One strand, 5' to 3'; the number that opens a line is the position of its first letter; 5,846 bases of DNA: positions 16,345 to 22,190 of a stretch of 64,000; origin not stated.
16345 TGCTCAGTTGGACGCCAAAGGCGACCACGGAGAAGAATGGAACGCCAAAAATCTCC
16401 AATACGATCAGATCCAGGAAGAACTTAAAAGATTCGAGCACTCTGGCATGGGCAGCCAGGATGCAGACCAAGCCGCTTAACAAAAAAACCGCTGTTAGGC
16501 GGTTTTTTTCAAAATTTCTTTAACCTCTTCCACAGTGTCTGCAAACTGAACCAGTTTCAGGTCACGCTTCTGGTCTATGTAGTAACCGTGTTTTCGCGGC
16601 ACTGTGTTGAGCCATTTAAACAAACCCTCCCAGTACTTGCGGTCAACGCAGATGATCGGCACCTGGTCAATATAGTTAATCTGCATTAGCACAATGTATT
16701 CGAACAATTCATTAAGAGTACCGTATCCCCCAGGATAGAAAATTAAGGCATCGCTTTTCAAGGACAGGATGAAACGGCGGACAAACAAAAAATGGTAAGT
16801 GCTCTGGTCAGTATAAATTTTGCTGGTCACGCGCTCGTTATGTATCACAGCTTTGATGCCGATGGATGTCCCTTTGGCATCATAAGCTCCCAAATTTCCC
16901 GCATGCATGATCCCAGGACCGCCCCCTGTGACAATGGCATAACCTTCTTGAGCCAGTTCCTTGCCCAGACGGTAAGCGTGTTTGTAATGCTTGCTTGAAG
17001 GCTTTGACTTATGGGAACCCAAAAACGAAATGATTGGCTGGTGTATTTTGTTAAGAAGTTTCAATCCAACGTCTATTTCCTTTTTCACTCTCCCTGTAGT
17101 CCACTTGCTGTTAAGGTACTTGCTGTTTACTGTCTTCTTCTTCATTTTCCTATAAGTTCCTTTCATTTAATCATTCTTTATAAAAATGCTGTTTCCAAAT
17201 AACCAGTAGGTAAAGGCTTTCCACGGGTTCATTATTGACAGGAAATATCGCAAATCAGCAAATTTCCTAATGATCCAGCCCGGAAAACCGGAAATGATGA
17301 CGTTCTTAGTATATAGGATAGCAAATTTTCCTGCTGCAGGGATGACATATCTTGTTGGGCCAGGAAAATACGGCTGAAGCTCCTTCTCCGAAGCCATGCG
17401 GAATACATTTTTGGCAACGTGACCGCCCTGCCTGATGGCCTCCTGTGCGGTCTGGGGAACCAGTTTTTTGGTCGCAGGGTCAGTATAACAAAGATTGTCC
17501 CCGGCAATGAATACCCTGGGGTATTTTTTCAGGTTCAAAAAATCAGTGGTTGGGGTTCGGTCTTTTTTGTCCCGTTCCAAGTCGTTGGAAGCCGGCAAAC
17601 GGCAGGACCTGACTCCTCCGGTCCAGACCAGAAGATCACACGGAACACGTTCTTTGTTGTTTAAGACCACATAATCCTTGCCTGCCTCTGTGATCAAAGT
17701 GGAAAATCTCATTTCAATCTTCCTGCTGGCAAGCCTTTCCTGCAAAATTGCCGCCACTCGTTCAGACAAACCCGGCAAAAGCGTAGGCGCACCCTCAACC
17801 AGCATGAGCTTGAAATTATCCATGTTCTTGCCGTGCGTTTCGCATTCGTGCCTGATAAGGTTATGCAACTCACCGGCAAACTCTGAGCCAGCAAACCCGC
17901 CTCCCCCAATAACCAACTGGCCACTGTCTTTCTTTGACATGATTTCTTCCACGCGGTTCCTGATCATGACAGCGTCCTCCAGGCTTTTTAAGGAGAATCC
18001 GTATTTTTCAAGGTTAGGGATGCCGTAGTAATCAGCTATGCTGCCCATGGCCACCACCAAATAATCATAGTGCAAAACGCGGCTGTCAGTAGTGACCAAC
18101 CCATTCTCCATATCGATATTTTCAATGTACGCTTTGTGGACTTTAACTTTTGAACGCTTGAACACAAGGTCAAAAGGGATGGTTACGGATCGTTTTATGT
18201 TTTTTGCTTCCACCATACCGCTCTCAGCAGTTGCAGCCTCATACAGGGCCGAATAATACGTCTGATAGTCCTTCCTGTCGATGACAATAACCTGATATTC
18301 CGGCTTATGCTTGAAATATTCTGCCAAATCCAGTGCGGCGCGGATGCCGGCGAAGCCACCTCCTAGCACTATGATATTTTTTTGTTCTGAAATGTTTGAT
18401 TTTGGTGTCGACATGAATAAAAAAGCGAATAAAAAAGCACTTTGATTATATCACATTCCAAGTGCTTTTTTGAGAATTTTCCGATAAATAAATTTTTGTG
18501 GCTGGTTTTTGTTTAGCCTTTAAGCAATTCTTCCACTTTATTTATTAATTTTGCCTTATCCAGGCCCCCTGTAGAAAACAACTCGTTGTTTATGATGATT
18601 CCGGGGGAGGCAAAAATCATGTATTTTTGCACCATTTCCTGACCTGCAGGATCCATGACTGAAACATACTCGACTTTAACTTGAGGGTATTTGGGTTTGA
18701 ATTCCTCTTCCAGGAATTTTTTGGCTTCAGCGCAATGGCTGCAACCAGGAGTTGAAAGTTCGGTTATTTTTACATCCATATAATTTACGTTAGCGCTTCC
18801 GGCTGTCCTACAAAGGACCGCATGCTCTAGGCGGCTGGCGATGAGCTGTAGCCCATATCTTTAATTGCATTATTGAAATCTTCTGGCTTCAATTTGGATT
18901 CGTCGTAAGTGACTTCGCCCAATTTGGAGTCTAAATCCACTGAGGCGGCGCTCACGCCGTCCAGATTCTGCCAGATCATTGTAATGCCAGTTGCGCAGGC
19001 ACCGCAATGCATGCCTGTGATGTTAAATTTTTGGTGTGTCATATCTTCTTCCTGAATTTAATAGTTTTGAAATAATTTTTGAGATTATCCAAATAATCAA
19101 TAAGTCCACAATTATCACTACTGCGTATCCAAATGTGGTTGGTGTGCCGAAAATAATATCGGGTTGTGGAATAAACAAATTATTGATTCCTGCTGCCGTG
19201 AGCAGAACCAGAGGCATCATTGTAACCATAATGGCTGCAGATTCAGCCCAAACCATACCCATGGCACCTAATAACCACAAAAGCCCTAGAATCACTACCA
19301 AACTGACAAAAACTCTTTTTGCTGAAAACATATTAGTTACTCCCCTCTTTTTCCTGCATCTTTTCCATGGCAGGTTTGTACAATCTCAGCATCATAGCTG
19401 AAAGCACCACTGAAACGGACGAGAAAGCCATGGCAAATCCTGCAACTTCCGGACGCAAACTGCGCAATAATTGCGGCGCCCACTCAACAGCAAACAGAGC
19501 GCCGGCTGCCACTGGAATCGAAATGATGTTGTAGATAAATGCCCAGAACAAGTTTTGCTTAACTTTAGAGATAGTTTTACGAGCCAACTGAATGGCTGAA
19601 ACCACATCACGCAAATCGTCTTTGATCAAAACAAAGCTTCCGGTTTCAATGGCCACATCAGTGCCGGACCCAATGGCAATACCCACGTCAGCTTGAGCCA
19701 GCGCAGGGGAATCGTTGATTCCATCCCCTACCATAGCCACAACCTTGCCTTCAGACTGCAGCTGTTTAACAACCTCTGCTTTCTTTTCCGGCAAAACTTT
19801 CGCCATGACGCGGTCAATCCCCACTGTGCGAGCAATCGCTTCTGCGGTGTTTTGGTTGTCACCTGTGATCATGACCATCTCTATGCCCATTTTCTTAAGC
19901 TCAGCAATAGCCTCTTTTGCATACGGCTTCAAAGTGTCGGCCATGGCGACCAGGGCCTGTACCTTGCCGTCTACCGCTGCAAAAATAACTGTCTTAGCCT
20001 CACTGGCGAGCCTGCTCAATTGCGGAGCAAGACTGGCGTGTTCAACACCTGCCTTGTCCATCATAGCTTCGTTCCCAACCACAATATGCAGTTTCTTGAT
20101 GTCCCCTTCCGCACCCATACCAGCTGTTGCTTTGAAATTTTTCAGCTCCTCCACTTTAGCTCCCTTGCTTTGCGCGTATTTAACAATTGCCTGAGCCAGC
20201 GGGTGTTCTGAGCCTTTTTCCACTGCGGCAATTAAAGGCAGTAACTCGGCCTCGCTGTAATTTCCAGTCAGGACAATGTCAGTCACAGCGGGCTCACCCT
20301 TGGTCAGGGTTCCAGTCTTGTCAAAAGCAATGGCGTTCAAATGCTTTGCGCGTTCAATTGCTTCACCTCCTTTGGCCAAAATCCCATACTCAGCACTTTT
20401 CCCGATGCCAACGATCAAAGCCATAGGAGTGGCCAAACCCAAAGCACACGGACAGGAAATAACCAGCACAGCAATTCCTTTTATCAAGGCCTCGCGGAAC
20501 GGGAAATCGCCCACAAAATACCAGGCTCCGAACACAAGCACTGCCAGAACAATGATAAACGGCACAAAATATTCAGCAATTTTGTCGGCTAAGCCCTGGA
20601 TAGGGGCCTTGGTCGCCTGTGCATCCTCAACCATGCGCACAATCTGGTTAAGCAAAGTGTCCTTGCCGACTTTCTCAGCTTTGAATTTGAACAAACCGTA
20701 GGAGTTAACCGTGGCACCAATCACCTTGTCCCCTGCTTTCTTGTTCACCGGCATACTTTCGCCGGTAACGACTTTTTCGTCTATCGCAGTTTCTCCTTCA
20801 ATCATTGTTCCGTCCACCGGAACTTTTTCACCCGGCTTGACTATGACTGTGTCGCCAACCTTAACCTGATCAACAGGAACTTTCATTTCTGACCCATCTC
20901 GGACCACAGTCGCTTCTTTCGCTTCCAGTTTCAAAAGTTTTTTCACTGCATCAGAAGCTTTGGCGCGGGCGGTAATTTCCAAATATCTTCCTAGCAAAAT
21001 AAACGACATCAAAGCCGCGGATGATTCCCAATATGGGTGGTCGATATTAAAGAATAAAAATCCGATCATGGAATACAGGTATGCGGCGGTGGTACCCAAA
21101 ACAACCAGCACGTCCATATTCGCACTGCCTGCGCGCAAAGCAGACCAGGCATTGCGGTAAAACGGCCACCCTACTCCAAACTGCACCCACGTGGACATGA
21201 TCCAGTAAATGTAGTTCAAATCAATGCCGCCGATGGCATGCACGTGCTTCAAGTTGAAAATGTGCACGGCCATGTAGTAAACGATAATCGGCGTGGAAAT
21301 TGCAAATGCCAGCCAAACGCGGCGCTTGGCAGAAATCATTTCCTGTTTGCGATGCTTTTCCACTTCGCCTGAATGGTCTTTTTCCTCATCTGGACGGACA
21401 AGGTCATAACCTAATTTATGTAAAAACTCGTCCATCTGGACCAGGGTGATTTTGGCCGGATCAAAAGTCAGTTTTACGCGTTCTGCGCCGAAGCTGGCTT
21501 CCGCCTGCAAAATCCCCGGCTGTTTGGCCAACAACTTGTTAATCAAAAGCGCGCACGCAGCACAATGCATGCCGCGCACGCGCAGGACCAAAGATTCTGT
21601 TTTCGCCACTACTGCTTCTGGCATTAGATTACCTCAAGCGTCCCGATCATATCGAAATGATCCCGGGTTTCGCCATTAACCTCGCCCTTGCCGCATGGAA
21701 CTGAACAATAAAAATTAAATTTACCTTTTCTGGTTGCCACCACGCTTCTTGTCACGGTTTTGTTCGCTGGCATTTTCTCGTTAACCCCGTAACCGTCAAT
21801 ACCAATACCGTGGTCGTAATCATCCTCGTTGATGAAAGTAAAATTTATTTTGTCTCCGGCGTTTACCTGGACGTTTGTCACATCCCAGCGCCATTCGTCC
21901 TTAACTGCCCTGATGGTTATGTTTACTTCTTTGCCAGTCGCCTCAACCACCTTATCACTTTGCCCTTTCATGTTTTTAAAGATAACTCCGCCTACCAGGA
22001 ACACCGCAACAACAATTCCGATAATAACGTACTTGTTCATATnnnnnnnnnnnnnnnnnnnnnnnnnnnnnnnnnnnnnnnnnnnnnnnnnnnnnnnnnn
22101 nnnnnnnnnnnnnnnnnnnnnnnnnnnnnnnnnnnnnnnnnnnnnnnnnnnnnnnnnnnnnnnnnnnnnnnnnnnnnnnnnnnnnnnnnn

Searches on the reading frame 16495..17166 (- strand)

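Call 24: search_protein_families(library=pfam, proteins=[window:16495-17166:-], max_evalue=0.01)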
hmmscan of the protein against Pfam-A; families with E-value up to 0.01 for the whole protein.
window:16495-17166:- (223 aa): 3 families
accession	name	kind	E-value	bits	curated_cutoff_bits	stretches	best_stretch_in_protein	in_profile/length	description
PF03641.19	Lysine_decarbox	-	5.8e-23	82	27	1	87-217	1-129/131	Possible lysine decarboxylase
PF18306.6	LDcluster4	-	9.4e-20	71.2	26.3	1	45-154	3-110/151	SLOG cluster4 family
PF02481.21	DNA_processg_A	-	0.0076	15.9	29.6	0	42-107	43-106/212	DNA recombination-mediator protein A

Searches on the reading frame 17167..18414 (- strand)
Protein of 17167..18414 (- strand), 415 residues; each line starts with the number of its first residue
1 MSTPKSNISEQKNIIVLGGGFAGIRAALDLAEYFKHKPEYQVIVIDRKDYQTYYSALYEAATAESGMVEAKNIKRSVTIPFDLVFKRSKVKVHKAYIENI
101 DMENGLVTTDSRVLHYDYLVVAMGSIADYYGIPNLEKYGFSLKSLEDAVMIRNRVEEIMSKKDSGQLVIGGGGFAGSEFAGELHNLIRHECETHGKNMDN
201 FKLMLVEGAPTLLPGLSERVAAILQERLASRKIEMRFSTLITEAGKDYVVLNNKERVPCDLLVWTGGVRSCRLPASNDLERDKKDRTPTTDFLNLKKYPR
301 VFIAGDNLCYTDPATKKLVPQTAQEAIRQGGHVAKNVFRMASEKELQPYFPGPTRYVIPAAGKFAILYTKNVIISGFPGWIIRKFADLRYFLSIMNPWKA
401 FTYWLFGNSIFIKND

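Call 24: search_protein_families(library=pfam, proteins=[window:17167-18414:-], max_evalue=0.01)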
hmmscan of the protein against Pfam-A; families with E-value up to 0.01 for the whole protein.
window:17167-18414:- (415 aa): 6 families
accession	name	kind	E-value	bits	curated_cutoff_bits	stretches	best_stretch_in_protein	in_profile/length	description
PF07992.20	Pyr_redox_2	-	9.4e-37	127.4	26.1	1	13-330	2-291/291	Pyridine nucleotide-disulphide oxidoreductase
PF00070.33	Pyr_redox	-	3.2e-09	37.6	22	1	167-246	2-68/82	Pyridine nucleotide-disulphide oxidoreductase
PF13738.12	Pyr_redox_3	-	1.9e-06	27.8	30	1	96-305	103-305/305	Pyridine nucleotide-disulphide oxidoreductase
PF01266.30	DAO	-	6.6e-05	23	27.9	1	14-49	2-32/353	FAD dependent oxidoreductase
PF13454.12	NAD_binding_9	-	0.0065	16.9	21.8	0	16-50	2-35/155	FAD-NAD(P)-binding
PF00890.30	FAD_binding_2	-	0.0088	15.7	20.4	0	14-54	2-40/414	FAD binding domain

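Call 88: search_protein_families(library=ncbifam, proteins=[window:17167-18414:-], max_evalue=0.00001)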
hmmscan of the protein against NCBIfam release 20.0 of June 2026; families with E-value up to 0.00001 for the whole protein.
window:17167-18414:- (415 aa): 11 families
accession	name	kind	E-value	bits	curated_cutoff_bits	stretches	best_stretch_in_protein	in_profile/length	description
TIGR03169.1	Nterm_to_SelD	hypoth_equivalog_domain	9.1e-27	94.3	310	1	86-352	65-322/365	pyridine nucleotide-disulfide oxidoreductase family protein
TIGR04369.1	fusion_not_SelD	hypoth_equivalog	1.8e-13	49.5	700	1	34-183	19-161/701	oxidoreductase/SelD-related fusion protein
TIGR03385.1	CoA_CoA_reduc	equivalog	1.2e-12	47.3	578.8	1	14-337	2-313/439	CoA-disulfide reductase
NF049943.1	SQR_III_seleno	exception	3.2e-11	42.8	525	1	12-153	1-138/406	type III sulfide quinone reductase, selenoprotein subtype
NF042949.2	3PPDioc_HcaD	equivalog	9.4e-10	37.8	450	1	12-350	2-318/386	3-phenylpropionate/cinnamic acid dioxygenase ferredoxin--NAD(+) reductase subunit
NF007123.0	PRK09564.1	equivalog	1.1e-09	37.5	458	1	13-272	2-248/444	CoA-disulfide reductase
NF003437.0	PRK04965.1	equivalog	2.8e-09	36.5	392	0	92-269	76-238/378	NADH:flavorubredoxin reductase NorW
TIGR01350.1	lipoamide_DH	equivalog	6e-08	31.8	408.8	1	82-256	96-251/461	dihydrolipoyl dehydrogenase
NF007286.0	PRK09754.1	equivalog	2.7e-07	29.7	447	0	11-181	3-161/400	phenylpropionate dioxygenase ferredoxin reductase subunit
NF041087.1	bile_acid_BaiCD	equivalog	8.8e-07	27.4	825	1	9-272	378-601/642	bile acid Fe-S flavoenzyme BaiCD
TIGR02374.1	nitri_red_nirB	equivalog_domain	3.9e-06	25.6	578.35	1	14-186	1-162/794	nitrite reductase large subunit NirB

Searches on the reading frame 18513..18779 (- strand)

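Call 24: search_protein_families(library=pfam, proteins=[window:18513-18779:-], max_evalue=0.01)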
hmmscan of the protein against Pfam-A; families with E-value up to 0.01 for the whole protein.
window:18513-18779:- (88 aa): 4 families
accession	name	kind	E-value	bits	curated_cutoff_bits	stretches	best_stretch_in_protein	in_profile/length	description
PF13192.12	Thioredoxin_3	-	4e-08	33.6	24.8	1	1-82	1-74/76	Thioredoxin domain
PF00462.30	Glutaredoxin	-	0.00059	20.4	22.9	1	9-67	5-59/60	Glutaredoxin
PF13462.12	Thioredoxin_4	-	0.005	17.5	23.2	0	3-38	15-50/165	Thioredoxin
PF05768.20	Glrx-like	-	0.0071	17.1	26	1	8-82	5-76/77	Glutaredoxin-like domain (DUF836)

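Call 88: search_protein_families(library=ncbifam, proteins=[window:18513-18779:-], max_evalue=0.00001)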
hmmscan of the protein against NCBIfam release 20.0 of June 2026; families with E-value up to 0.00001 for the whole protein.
window:18513-18779:- (88 aa): 2 families
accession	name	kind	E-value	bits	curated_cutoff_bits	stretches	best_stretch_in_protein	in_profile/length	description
TIGR00411.1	redox_disulf_1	equivalog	5.3e-09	36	92.75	1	3-84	1-80/82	MJ0307 family thioredoxin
TIGR02187.2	PDO_seleno_TRX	equivalog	1.1e-07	31.4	185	1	2-84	129-208/209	protein disulfide oxidoreductase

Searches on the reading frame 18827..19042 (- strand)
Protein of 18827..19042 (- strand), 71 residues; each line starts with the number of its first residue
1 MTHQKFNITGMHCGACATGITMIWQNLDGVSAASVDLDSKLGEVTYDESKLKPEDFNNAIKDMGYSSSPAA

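Call 24: search_protein_families(library=pfam, proteins=[window:18827-19042:-], max_evalue=0.01)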
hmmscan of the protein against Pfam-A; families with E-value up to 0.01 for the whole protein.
window:18827-19042:- (71 aa): 1 family
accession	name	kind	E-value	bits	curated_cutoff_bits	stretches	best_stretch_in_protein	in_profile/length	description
PF00403.32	HMA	-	8.2e-15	55.4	24.8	1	6-65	2-61/62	Heavy-metal-associated domain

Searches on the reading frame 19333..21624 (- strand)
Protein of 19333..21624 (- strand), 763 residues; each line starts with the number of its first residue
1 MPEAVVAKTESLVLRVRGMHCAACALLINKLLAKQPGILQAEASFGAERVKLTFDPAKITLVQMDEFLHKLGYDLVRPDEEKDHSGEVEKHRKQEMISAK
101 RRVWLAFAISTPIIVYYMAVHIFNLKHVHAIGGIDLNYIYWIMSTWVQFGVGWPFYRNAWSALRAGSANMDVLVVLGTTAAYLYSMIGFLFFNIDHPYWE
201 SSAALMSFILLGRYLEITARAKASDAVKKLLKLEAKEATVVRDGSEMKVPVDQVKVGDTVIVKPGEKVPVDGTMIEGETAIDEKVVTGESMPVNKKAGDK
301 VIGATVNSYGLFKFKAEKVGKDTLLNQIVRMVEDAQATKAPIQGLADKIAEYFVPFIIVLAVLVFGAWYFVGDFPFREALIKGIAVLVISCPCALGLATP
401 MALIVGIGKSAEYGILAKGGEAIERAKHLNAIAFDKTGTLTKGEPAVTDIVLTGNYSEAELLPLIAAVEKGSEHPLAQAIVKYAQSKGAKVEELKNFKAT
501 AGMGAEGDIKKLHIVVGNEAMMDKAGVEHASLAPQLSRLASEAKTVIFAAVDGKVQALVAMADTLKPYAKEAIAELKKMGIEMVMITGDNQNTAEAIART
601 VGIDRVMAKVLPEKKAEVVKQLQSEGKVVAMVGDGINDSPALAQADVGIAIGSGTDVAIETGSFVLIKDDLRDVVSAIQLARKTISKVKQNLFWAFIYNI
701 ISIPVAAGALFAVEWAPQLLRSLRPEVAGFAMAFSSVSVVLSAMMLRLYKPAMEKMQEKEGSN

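Call 24: search_protein_families(library=pfam, proteins=[window:19333-21624:-], max_evalue=0.01)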
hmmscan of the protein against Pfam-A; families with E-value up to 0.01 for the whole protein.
window:19333-21624:- (763 aa): 6 families
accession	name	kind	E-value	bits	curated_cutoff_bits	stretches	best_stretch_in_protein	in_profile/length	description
PF00122.25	E1-E2_ATPase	-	2.2e-61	207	28.1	1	233-411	2-179/181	E1-E2 ATPase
PF00702.32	Hydrolase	-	1.6e-40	140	26.4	1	430-646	2-191/191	haloacid dehalogenase-like hydrolase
PF00403.32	HMA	-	1.3e-11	45.1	24.8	1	13-74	1-62/62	Heavy-metal-associated domain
PF08282.18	Hydrolase_3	-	9.8e-07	29.2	20.9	1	618-667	195-244/255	haloacid dehalogenase-like hydrolase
PF12710.13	HAD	-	1.5e-05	26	27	1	541-641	55-187/189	haloacid dehalogenase-like hydrolase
PF13419.12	HAD_2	-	0.00055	20.5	23.8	1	566-645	81-171/178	Haloacid dehalogenase-like hydrolase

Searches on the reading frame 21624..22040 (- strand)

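Call 24: search_protein_families(library=pfam, proteins=[window:21624-22040:-], max_evalue=0.01)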
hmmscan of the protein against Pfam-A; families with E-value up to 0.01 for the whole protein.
window:21624-22040:- (138 aa): 2 families
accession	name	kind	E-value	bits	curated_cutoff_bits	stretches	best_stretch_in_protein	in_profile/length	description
PF13473.12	Cupredoxin_1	-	6.4e-07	29.8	27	1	36-115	20-95/104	Cupredoxin-like domain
PF23509.1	MSMEG_3727_PQQ-assoc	-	0.0009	19.1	27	1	26-120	30-124/152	MSMEG_3727, PQQ-associated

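Call 88: search_protein_families(library=ncbifam, proteins=[window:21624-22040:-], max_evalue=0.00001)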
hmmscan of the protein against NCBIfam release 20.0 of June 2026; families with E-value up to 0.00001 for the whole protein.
window:21624-22040:- (138 aa): 3 families
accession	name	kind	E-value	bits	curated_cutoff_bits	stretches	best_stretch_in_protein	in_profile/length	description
TIGR04246.1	nitrous_NosZ_Gp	equivalog_domain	5.1e-09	35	625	1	25-116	471-563/578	Sec-dependent nitrous-oxide reductase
TIGR03096.1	nitroso_cyanin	equivalog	9.1e-07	28.7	142.85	1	2-114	3-120/135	nitrosocyanin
TIGR04244.1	nitrous_NosZ_RR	equivalog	9.3e-07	27.7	625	1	28-116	524-613/627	TAT-dependent nitrous-oxide reductase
